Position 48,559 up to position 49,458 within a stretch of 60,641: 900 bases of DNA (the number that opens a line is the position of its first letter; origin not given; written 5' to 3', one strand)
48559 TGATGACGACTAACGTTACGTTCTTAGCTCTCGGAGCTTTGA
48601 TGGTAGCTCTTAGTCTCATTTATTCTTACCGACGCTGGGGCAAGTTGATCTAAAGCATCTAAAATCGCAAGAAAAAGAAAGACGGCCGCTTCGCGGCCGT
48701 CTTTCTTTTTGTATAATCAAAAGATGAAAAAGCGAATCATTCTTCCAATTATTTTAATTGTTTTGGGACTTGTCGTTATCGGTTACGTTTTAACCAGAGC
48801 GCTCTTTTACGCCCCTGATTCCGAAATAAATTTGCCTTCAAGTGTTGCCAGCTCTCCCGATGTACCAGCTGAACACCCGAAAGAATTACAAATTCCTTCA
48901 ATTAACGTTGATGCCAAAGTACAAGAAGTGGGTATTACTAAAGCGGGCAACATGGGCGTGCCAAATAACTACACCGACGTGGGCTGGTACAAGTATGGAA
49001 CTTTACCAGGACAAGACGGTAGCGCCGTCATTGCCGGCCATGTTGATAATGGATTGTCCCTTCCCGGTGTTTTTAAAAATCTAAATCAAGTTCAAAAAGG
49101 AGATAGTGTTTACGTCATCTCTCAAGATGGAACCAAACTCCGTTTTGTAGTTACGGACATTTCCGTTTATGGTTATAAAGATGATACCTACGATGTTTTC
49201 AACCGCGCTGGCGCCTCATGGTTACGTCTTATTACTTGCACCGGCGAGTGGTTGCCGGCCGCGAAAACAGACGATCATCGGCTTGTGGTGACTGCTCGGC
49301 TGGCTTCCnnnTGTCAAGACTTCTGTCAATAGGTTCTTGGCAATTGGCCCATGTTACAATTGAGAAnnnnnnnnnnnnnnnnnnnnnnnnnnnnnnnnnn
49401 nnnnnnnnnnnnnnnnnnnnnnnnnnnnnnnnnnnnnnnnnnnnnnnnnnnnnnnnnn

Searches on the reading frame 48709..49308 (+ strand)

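Call 3: search_protein_families(library=pfam, proteins=[window:48709-49308:+], max_evalue=0.01)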
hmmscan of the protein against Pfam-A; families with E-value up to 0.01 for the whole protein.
window:48709-49308:+ (200 aa): 1 family
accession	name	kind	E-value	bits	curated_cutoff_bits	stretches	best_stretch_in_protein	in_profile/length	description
PF04203.18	Sortase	-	4.9e-24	84.9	26.6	1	60-198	1-124/125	Sortase domain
